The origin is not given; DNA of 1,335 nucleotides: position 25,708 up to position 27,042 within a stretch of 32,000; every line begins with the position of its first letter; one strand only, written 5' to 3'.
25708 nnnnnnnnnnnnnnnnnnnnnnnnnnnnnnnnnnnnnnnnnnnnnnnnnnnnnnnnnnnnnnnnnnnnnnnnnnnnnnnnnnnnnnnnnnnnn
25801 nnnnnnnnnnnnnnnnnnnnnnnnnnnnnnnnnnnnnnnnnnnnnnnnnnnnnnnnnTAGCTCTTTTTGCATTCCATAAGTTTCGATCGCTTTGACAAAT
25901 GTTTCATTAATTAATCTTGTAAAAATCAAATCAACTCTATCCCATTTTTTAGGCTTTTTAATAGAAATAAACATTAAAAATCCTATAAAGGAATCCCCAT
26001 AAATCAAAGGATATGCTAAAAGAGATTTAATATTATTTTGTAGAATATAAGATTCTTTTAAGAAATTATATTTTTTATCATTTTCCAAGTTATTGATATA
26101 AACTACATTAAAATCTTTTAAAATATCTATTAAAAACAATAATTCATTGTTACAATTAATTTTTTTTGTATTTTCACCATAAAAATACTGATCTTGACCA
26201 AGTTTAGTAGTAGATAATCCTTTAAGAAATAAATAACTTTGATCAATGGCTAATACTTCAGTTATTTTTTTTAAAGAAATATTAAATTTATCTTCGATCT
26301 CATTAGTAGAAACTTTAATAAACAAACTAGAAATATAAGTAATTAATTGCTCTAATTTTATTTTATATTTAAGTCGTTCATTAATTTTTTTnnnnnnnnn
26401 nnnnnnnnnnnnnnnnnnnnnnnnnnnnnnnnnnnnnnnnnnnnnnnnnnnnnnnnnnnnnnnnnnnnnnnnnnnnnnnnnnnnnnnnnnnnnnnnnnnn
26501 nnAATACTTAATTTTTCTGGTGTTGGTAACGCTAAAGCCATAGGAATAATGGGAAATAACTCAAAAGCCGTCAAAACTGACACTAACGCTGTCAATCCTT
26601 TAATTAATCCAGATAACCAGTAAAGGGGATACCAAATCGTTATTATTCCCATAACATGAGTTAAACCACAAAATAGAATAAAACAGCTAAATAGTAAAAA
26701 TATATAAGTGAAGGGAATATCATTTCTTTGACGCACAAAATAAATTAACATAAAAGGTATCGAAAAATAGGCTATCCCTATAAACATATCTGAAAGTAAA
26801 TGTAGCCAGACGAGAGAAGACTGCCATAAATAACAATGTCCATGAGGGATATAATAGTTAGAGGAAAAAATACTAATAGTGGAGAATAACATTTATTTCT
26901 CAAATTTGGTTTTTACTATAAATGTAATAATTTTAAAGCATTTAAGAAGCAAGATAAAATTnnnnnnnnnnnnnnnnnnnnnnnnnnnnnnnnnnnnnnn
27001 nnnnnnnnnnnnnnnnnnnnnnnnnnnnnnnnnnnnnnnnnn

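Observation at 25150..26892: The histidine kinase has a plant ETR1-like ethylene-binding domain and an ETR1-like domain order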

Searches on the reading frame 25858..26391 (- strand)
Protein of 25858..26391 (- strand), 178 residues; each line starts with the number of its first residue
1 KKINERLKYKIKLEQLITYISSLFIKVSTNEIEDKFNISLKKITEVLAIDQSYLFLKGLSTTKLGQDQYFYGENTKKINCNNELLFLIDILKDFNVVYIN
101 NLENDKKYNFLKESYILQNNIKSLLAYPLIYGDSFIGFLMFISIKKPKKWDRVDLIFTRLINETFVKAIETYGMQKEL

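Call 32: search_solved_structures(query=A2, max_evalue=10, show_alignments=1)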
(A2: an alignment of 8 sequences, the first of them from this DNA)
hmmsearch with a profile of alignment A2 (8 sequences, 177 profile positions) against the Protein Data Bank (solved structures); distinct sequences matched with E-value up to 10: 24.
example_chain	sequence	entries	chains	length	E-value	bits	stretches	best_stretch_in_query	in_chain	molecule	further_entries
3o5y_A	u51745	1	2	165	3.7e-06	30.1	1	31-172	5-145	Sensor protein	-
6mgh_A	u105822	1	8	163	2.2e-05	27.6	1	115-159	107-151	miRFP670nano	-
3p01_A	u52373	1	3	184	3.7e-05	26.9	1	19-159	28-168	Two-component response regulator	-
3ci6_A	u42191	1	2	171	0.00012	25.2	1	29-160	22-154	Phosphoenolpyruvate-protein phosphotransferase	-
7lsd_A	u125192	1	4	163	0.00026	24.1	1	31-159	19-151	miRFP718nano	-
7lsc_A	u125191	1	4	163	0.00047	23.3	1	115-159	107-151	miRFP670nano3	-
3e0y_A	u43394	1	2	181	0.0033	20.5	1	37-169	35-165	Conserved domain protein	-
6oap_A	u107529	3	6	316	0.015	18.4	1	117-160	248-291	Dual sensor histidine kinase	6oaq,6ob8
6p58_A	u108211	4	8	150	0.02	18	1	119-156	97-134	Methyl-accepting chemotaxis protein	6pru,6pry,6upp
2m7u_A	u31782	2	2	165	0.022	17.8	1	119-156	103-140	Methyl-accepting chemotaxis protein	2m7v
4fof_A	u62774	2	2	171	0.023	17.8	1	119-156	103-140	Methyl-accepting chemotaxis protein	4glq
6izk_A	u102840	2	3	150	0.028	17.5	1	35-142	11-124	NreA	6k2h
3vv4_A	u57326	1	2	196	0.033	17.3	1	119-156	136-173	Methyl-accepting chemotaxis protein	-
4pau_A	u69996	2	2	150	0.041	17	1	35-142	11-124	Nitrogen regulatory protein A | NreA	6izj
2lb5_A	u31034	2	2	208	0.074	16.1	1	113-170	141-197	Sensor histidine kinase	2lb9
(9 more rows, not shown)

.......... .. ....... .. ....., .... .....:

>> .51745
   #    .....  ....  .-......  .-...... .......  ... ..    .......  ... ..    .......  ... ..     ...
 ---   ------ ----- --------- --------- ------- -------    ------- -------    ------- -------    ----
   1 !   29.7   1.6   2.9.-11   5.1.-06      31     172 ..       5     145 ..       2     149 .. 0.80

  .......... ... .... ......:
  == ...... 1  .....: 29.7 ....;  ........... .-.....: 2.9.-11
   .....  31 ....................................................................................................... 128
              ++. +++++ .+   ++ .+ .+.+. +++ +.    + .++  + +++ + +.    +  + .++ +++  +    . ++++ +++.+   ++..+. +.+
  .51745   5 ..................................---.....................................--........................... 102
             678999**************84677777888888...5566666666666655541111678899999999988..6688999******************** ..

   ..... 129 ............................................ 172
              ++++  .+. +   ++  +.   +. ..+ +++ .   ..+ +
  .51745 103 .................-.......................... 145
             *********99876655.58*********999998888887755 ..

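Call 33: search_protein_families(library=pfam, alignment_id=A2, max_evalue=1)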
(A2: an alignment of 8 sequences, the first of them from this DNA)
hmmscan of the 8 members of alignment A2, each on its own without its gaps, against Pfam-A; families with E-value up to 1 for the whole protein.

A. member 1, seq(178 aa): 4 families
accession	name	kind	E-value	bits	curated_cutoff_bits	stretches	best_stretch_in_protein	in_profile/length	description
PF01590.32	GAF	-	0.00014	22.8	22.4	1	33-159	3-123/133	GAF domain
PF10517.14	DM13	-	0.052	14.6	25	1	46-82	13-49/105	Electron transfer DM13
PF18402.7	Thioredoxin_14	-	0.064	13.7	30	1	96-114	13-31/255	Thioredoxin-like domain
PF13185.12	GAF_2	-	0.35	11.5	28.6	1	97-164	67-130/136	GAF domain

B. families by the number of members that match (of 8 scanned): 10 families
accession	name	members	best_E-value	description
PF01590.32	GAF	8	7.1e-10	GAF domain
PF13185.12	GAF_2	7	0.00035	GAF domain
PF13492.12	GAF_3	5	0.00075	GAF domain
PF16902.11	FokI_D3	1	0.0018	FokI, D3 domain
PF20400.3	BAR_4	1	0.012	BAR-like domain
PF14337.13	Abi_alpha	1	0.051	Abortive infection alpha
PF10517.14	DM13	1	0.052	Electron transfer DM13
PF18402.7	Thioredoxin_14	1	0.064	Thioredoxin-like domain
PF15714.11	SpoVT_C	1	0.087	Stage V sporulation protein T C-terminal, transcription factor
PF22206.1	Cas_Csm6_6H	1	0.99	CRISPR-associated protein Csm6 6H domain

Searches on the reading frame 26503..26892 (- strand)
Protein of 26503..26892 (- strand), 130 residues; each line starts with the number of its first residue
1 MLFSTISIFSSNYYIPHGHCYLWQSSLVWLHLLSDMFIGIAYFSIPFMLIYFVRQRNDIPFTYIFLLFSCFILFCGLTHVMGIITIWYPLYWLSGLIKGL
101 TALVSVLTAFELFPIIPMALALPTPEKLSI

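Call 44: search_protein_representatives(protein=window:26503-26892:-)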
Query: 130 residues. Proteins with E-value up to 0.001 (for the whole library): 8762; up to 1e-10: 6514; up to 1e-30: 1566. The best 150 are listed.
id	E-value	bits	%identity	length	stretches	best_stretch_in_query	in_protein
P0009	7.3e-68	243.4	85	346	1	1-130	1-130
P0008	1.9e-54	200.0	69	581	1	6-129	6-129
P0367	1.4e-49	184.2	66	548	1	7-128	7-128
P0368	8.4e-49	181.7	67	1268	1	7-128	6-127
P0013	1.6e-48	180.8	65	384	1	7-128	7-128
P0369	7.6e-48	178.6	64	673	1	7-130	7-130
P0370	3.2e-47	176.5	64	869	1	7-128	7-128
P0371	4.2e-47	176.2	64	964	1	9-128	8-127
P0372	5.3e-47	175.8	63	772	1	7-128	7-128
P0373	6.7e-47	175.5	65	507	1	6-128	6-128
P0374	1.1e-46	174.9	65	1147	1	7-128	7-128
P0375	1.7e-46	174.2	61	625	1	6-128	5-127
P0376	2.1e-46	173.9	62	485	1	6-128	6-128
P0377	2.1e-46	173.9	66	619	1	13-129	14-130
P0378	2.2e-46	173.9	62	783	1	6-128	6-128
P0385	2.5e-45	170.4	61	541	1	7-128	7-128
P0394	1.0e-44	168.5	61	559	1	7-128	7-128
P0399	2.0e-44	167.5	60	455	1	8-128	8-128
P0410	3.9e-44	166.6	61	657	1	8-129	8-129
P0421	1.7e-43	164.5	59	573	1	7-128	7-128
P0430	2.6e-43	163.9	62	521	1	13-126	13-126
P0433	3.4e-43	163.5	59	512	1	6-128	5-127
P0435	4.1e-43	163.2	65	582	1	13-128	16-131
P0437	4.6e-43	163.1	57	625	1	4-128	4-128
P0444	1.3e-42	161.7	59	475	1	7-128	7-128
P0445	1.3e-42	161.6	57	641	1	6-129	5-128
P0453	2.7e-42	160.6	58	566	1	7-128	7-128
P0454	2.8e-42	160.5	63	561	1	10-128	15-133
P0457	3.3e-42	160.3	58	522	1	7-129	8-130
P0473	7.2e-42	159.2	62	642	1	14-128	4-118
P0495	2.1e-41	157.7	63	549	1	13-128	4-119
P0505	3.5e-41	157.0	56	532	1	7-127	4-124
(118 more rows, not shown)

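Call 47: search_protein_families(library=pfam, proteins=[P0367, P0375, P0385, P0394, P0410, P0421, P0430, P0435, P0437, P0445], max_evalue=0.001)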
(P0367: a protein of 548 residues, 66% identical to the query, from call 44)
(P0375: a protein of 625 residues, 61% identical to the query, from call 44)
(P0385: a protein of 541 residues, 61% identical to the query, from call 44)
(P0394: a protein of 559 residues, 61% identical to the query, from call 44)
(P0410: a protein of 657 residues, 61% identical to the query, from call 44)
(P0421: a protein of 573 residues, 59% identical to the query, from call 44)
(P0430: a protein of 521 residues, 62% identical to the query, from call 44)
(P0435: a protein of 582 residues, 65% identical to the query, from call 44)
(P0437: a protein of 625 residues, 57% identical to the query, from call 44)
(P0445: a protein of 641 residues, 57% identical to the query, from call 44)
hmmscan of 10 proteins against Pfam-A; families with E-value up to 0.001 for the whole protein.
P0367 (548 aa): 8 families
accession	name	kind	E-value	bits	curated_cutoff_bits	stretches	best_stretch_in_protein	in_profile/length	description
PF25487.1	ETR1_N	-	8e-42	141.9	27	1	27-122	2-97/97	Ethylene receptor 1-like, N-terminal domain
PF02518.31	HATPase_c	-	3e-26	92.5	26.4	1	436-544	3-110/111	Histidine kinase-, DNA gyrase B-, and HSP90-like ATPase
PF08448.16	PAS_4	-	1.4e-19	70.7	23.1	1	179-287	2-110/110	PAS fold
PF00512.31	HisKA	-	5e-11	42.9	26.9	1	324-391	2-64/66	His Kinase A (phospho-acceptor) domain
PF13426.13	PAS_9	-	1.3e-06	29.1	27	1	185-284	4-103/103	PAS domain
PF00989.32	PAS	-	9.4e-06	26.1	22.6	1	172-222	1-51/113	PAS fold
PF06785.16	UPF0242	-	3.1e-05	24.6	33.5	1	39-169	8-139/194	Uncharacterised protein family (UPF0242) N-terminus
PF13188.13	PAS_8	-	6.7e-05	23.1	21.8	1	172-223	1-49/65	PAS domain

P0375 (625 aa): 7 families
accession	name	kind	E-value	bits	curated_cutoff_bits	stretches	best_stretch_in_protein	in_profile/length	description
PF25487.1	ETR1_N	-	3.6e-46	155.8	27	1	26-121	2-97/97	Ethylene receptor 1-like, N-terminal domain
PF02518.31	HATPase_c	-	5.9e-23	81.9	26.4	1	487-595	2-109/111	Histidine kinase-, DNA gyrase B-, and HSP90-like ATPase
PF00512.31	HisKA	-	2.7e-15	56.6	26.9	1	379-442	3-63/66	His Kinase A (phospho-acceptor) domain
PF13185.12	GAF_2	-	5.8e-10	40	28.6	1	202-345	3-132/136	GAF domain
PF01590.32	GAF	-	7.8e-06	26.9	22.4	1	255-347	44-132/133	GAF domain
PF22922.2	GAF_NLP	-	5.5e-05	23.2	24.1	1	211-331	18-154/175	NLP protein GAF domain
PF14215.12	bHLH-MYC_N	-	0.00068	20.4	30.2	0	255-311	100-155/181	bHLH-MYC and R2R3-MYB transcription factors N-terminal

P0385 (541 aa): 7 families
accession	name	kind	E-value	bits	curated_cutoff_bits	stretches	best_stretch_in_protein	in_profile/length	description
PF25487.1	ETR1_N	-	1.3e-40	138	27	1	27-122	2-97/97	Ethylene receptor 1-like, N-terminal domain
PF02518.31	HATPase_c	-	2.8e-26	92.6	26.4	1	447-541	1-93/111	Histidine kinase-, DNA gyrase B-, and HSP90-like ATPase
PF00512.31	HisKA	-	3.8e-14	52.9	26.9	1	336-400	2-65/66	His Kinase A (phospho-acceptor) domain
PF13426.13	PAS_9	-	2e-12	47.7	27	1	216-307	9-103/103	PAS domain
PF13188.13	PAS_8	-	7.7e-07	29.2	21.8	1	194-249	2-53/65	PAS domain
PF06785.16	UPF0242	-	1e-05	26.1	33.5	1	39-198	8-155/194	Uncharacterised protein family (UPF0242) N-terminus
PF08448.16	PAS_4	-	0.00047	20.8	23.1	0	218-310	15-110/110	PAS fold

P0394 (559 aa): 7 families
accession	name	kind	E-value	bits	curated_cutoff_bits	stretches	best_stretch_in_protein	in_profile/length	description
PF25487.1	ETR1_N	-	6.9e-45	151.7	27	1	26-122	1-97/97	Ethylene receptor 1-like, N-terminal domain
PF02518.31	HATPase_c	-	5.6e-20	72.3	26.4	1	450-558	1-106/111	Histidine kinase-, DNA gyrase B-, and HSP90-like ATPase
PF00512.31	HisKA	-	2.2e-15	56.9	26.9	1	343-406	3-63/66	His Kinase A (phospho-acceptor) domain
PF08448.16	PAS_4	-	7e-09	36.3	23.1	1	199-311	1-109/110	PAS fold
PF00989.32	PAS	-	1.1e-08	35.5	22.6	1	199-307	7-113/113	PAS fold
PF08447.18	PAS_3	-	4.2e-08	33.8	25.6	1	217-302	3-87/89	PAS fold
PF13426.13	PAS_9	-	7.2e-07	29.9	27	1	206-309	4-103/103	PAS domain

P0410 (657 aa): 8 families
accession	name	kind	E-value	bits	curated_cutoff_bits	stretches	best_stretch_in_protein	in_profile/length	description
PF25487.1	ETR1_N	-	6.6e-42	142.2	27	1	26-122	1-97/97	Ethylene receptor 1-like, N-terminal domain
PF08447.18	PAS_3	-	2.3e-31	108.3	25.6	2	300-369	4-75/89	PAS fold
PF02518.31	HATPase_c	-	7.9e-27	94.3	26.4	1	515-647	2-110/111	Histidine kinase-, DNA gyrase B-, and HSP90-like ATPase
PF13426.13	PAS_9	-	4.5e-25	88.3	27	2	168-269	3-103/103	PAS domain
PF08448.16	PAS_4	-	6.7e-21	75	23.1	2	166-272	5-110/110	PAS fold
PF00989.32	PAS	-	8e-21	74.6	22.6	2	168-266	13-112/113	PAS fold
PF00512.31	HisKA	-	6.7e-11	42.5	26.9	1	406-471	2-64/66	His Kinase A (phospho-acceptor) domain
PF13188.13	PAS_8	-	1.6e-08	34.5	21.8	1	168-209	13-55/65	PAS domain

P0421 (573 aa): 4 families
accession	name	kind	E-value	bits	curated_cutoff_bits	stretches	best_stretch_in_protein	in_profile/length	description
PF25487.1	ETR1_N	-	1.4e-44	150.8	27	1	27-122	2-97/97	Ethylene receptor 1-like, N-terminal domain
PF02518.31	HATPase_c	-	1e-31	110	26.4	1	459-568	1-110/111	Histidine kinase-, DNA gyrase B-, and HSP90-like ATPase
PF08448.16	PAS_4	-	3.8e-16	59.7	23.1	1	166-275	4-110/110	PAS fold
PF00512.31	HisKA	-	5.9e-12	45.9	26.9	1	347-412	2-64/66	His Kinase A (phospho-acceptor) domain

P0430 (521 aa): 8 families
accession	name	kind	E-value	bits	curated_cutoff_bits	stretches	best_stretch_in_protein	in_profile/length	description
PF25487.1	ETR1_N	-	2.4e-42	143.6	27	1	27-122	2-97/97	Ethylene receptor 1-like, N-terminal domain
PF02518.31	HATPase_c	-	1.2e-26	93.8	26.4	1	415-520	3-109/111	Histidine kinase-, DNA gyrase B-, and HSP90-like ATPase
PF00989.32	PAS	-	3.4e-14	53.3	22.6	1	159-270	2-113/113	PAS fold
PF13426.13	PAS_9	-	3.5e-14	53.3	27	1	169-271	2-102/103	PAS domain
PF08448.16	PAS_4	-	8.6e-13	48.9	23.1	1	164-275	1-110/110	PAS fold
PF00512.31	HisKA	-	6.2e-09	36.2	26.9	1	308-372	2-63/66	His Kinase A (phospho-acceptor) domain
PF08447.18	PAS_3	-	6.6e-09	36.4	25.6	1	182-267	3-89/89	PAS fold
PF13188.13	PAS_8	-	2.9e-07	30.6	21.8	1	159-211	2-55/65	PAS domain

P0435 (582 aa): 8 families
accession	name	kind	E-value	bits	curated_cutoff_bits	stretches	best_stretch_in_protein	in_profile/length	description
PF25487.1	ETR1_N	-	7.5e-42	142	27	1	30-125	2-97/97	Ethylene receptor 1-like, N-terminal domain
PF02518.31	HATPase_c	-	2.7e-33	115.2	26.4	1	455-574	2-110/111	Histidine kinase-, DNA gyrase B-, and HSP90-like ATPase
PF00512.31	HisKA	-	1.7e-18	66.9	26.9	1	342-410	1-66/66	His Kinase A (phospho-acceptor) domain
PF00989.32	PAS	-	1.6e-09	38.2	22.6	1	175-241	1-66/113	PAS fold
PF13426.13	PAS_9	-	4.4e-09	37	27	1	188-264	5-76/103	PAS domain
PF08447.18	PAS_3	-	3.1e-07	31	25.6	1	198-274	2-77/89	PAS fold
PF08448.16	PAS_4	-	3.2e-07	31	23.1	1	182-268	2-84/110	PAS fold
PF13188.13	PAS_8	-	9.7e-07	28.9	21.8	1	175-227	1-53/65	PAS domain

P0437 (625 aa): 11 families
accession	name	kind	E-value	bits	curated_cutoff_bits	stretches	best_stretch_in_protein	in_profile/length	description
PF25487.1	ETR1_N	-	4.1e-42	142.8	27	1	27-122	2-97/97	Ethylene receptor 1-like, N-terminal domain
PF07568.18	HisKA_2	-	9.1e-29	99.8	22.3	1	426-501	1-76/76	Histidine kinase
PF08447.18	PAS_3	-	9.5e-22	77.5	25.6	2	303-394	2-89/89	PAS fold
PF08448.16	PAS_4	-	1.4e-14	54.7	23.1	1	165-268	6-109/110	PAS fold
PF00989.32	PAS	-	7.8e-14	52.1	22.6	1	155-264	2-113/113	PAS fold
PF02518.31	HATPase_c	-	1.1e-12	48.8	26.4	1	529-617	8-108/111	Histidine kinase-, DNA gyrase B-, and HSP90-like ATPase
PF13426.13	PAS_9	-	3.6e-09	37.3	27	1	172-266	9-103/103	PAS domain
PF13188.13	PAS_8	-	6.8e-08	32.6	21.8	0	154-207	1-50/65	PAS domain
PF13581.12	HATPase_c_2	-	2.5e-06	27.9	27.4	1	515-599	20-113/127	Histidine kinase-like ATPase domain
PF07536.20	HWE_HK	-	3.5e-06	28.1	22.8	1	426-487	1-59/83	HWE histidine kinase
PF06785.16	UPF0242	-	3.7e-05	24.3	33.5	0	39-170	8-127/194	Uncharacterised protein family (UPF0242) N-terminus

P0445 (641 aa): 9 families
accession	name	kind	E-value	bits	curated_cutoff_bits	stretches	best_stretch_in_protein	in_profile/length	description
PF25487.1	ETR1_N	-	8.3e-45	151.5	27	1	26-121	2-97/97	Ethylene receptor 1-like, N-terminal domain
PF08448.16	PAS_4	-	1.5e-24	86.8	23.1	2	160-262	2-109/110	PAS fold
PF00989.32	PAS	-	1.7e-24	86.5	22.6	2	274-380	6-113/113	PAS fold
PF02518.31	HATPase_c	-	2.9e-24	86.1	26.4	1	520-638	2-110/111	Histidine kinase-, DNA gyrase B-, and HSP90-like ATPase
PF13426.13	PAS_9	-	9e-23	81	27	1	283-382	5-103/103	PAS domain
PF00512.31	HisKA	-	3.1e-14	53.2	26.9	1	412-474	3-62/66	His Kinase A (phospho-acceptor) domain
PF08447.18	PAS_3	-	3.9e-11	43.5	25.6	1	292-372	1-82/89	PAS fold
PF13188.13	PAS_8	-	1.7e-06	28.1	21.8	1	274-311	6-43/65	PAS domain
PF06785.16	UPF0242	-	0.00023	21.7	33.5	0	38-155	8-123/194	Uncharacterised protein family (UPF0242) N-terminus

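Call 48: search_protein_families(library=pfam, proteins=[P0453, P0454, P0457, P0473, P0495, P0505, P0433, P0444, P0399], max_evalue=0.001)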
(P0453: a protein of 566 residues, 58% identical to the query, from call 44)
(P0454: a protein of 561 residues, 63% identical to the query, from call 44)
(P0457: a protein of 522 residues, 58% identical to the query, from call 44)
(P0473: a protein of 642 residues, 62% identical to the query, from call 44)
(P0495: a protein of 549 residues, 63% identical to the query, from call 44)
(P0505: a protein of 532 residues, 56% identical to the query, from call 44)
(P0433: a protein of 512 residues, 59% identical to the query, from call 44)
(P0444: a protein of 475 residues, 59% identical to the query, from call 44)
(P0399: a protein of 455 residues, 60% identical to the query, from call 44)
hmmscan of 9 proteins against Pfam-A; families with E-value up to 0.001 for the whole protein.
P0453 (566 aa): 9 families
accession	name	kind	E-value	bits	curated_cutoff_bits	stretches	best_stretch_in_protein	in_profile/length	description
PF25487.1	ETR1_N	-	1.3e-43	147.6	27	1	27-122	2-97/97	Ethylene receptor 1-like, N-terminal domain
PF02518.31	HATPase_c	-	2.9e-32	111.9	26.4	1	450-561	1-109/111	Histidine kinase-, DNA gyrase B-, and HSP90-like ATPase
PF08447.18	PAS_3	-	2.5e-20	73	25.6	1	217-303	2-88/89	PAS fold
PF00512.31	HisKA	-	3e-17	62.9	26.9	1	338-403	2-65/66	His Kinase A (phospho-acceptor) domain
PF13426.13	PAS_9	-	1.7e-08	35.1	27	1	205-309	3-103/103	PAS domain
PF06785.16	UPF0242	-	3.3e-08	34.3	33.5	1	39-204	8-161/194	Uncharacterised protein family (UPF0242) N-terminus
PF08448.16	PAS_4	-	8.6e-08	32.8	23.1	1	201-312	3-110/110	PAS fold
PF00989.32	PAS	-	1.1e-05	25.8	22.6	1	194-307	2-113/113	PAS fold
PF13581.12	HATPase_c_2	-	0.00041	20.8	27.4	1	439-538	17-112/127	Histidine kinase-like ATPase domain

P0454 (561 aa): 8 families
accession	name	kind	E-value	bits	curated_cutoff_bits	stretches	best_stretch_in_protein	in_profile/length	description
PF25487.1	ETR1_N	-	5.2e-44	148.9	27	1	32-127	2-97/97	Ethylene receptor 1-like, N-terminal domain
PF02518.31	HATPase_c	-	8.9e-19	68.4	26.4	1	453-560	1-106/111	Histidine kinase-, DNA gyrase B-, and HSP90-like ATPase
PF08447.18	PAS_3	-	1.7e-15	57.5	25.6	1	222-306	3-88/89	PAS fold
PF00512.31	HisKA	-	8.6e-14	51.8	26.9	1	346-410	3-64/66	His Kinase A (phospho-acceptor) domain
PF13426.13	PAS_9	-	1e-06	29.4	27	1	210-310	3-101/103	PAS domain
PF08448.16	PAS_4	-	4.4e-06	27.3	23.1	1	205-314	2-109/110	PAS fold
PF06785.16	UPF0242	-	0.00013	22.5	33.5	1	45-202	9-154/194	Uncharacterised protein family (UPF0242) N-terminus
PF00989.32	PAS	-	0.00064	20.2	22.6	0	198-310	1-113/113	PAS fold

P0457 (522 aa): 6 families
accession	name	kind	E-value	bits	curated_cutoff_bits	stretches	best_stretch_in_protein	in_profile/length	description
PF25487.1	ETR1_N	-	9.6e-42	141.6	27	1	28-123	2-97/97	Ethylene receptor 1-like, N-terminal domain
PF02518.31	HATPase_c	-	1.4e-26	93.5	26.4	1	405-511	2-108/111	Histidine kinase-, DNA gyrase B-, and HSP90-like ATPase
PF00512.31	HisKA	-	1.8e-16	60.4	26.9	1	293-360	2-66/66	His Kinase A (phospho-acceptor) domain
PF08448.16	PAS_4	-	1.2e-11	45.3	23.1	1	162-274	2-110/110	PAS fold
PF00989.32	PAS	-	3.9e-07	30.5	22.6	1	156-269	2-113/113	PAS fold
PF13426.13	PAS_9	-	1.9e-06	28.5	27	1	171-271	7-103/103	PAS domain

P0473 (642 aa): 9 families
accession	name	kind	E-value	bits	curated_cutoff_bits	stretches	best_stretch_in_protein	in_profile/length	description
PF25487.1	ETR1_N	-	3.5e-40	136.6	27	1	17-110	2-95/97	Ethylene receptor 1-like, N-terminal domain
PF02518.31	HATPase_c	-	4.7e-29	101.5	26.4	1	518-630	2-110/111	Histidine kinase-, DNA gyrase B-, and HSP90-like ATPase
PF08448.16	PAS_4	-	1.5e-19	70.7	23.1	2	172-262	14-109/110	PAS fold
PF13426.13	PAS_9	-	5.9e-17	62.3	27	1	284-386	2-102/103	PAS domain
PF00989.32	PAS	-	4.2e-15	56.2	22.6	1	273-384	1-112/113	PAS fold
PF08447.18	PAS_3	-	6.3e-13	49.2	25.6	1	296-380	2-87/89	PAS fold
PF00512.31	HisKA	-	5.7e-12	45.9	26.9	1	409-474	2-64/66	His Kinase A (phospho-acceptor) domain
PF13188.13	PAS_8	-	2.4e-11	43.5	21.8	1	273-325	1-54/65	PAS domain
PF12860.13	PAS_7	-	0.00064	20.3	27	0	177-265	19-114/115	PAS fold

P0495 (549 aa): 4 families
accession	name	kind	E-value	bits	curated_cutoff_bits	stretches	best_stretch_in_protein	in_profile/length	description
PF25487.1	ETR1_N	-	5.3e-42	142.5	27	1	18-113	2-97/97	Ethylene receptor 1-like, N-terminal domain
PF02518.31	HATPase_c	-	4.2e-23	82.3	26.4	1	417-522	3-109/111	Histidine kinase-, DNA gyrase B-, and HSP90-like ATPase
PF00512.31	HisKA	-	1.3e-13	51.2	26.9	1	306-367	2-61/66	His Kinase A (phospho-acceptor) domain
PF13581.12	HATPase_c_2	-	0.0003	21.2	27.4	1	420-499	32-110/127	Histidine kinase-like ATPase domain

P0505 (532 aa): 8 families
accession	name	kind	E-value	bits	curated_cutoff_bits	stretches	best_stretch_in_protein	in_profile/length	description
PF25487.1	ETR1_N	-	1.9e-41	140.7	27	1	24-119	2-97/97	Ethylene receptor 1-like, N-terminal domain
PF02518.31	HATPase_c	-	6e-27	94.7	26.4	1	415-521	1-108/111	Histidine kinase-, DNA gyrase B-, and HSP90-like ATPase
PF13426.13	PAS_9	-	4.4e-16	59.5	27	1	162-267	2-103/103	PAS domain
PF00989.32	PAS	-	5.5e-12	46.1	22.6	1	152-265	2-113/113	PAS fold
PF00512.31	HisKA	-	6e-11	42.7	26.9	1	302-368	3-63/66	His Kinase A (phospho-acceptor) domain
PF13188.13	PAS_8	-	2.4e-08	34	21.8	1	151-205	1-52/65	PAS domain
PF08448.16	PAS_4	-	2.2e-06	28.3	23.1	1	157-269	1-109/110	PAS fold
PF14501.12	HATPase_c_5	-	0.00023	21.5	22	0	421-507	7-89/102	GHKL domain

P0433 (512 aa): 4 families
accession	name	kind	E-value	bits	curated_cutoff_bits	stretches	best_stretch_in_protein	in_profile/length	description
PF25487.1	ETR1_N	-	2.9e-43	146.5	27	1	26-121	2-97/97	Ethylene receptor 1-like, N-terminal domain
PF02518.31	HATPase_c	-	3.1e-22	79.5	26.4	1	362-495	5-109/111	Histidine kinase-, DNA gyrase B-, and HSP90-like ATPase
PF00512.31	HisKA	-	0.0002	21.8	26.9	1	217-244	2-29/66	His Kinase A (phospho-acceptor) domain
PF06785.16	UPF0242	-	0.00041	20.9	33.5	0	38-212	8-148/194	Uncharacterised protein family (UPF0242) N-terminus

P0444 (475 aa): 3 families
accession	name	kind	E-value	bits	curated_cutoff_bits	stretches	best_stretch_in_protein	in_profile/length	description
PF25487.1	ETR1_N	-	1.9e-41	140.7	27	1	26-122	1-97/97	Ethylene receptor 1-like, N-terminal domain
PF02518.31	HATPase_c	-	2.3e-20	73.5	26.4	1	328-462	3-110/111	Histidine kinase-, DNA gyrase B-, and HSP90-like ATPase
PF00512.31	HisKA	-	6.1e-09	36.2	26.9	0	186-208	2-24/66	His Kinase A (phospho-acceptor) domain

P0399 (455 aa): 3 families
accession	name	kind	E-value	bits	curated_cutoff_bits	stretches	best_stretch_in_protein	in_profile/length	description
PF25487.1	ETR1_N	-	9.4e-44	148.1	27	1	27-122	2-97/97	Ethylene receptor 1-like, N-terminal domain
PF02518.31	HATPase_c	-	5.6e-31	107.7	26.4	1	334-445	1-109/111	Histidine kinase-, DNA gyrase B-, and HSP90-like ATPase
PF00512.31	HisKA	-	4.6e-15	55.8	26.9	1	223-285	2-63/66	His Kinase A (phospho-acceptor) domain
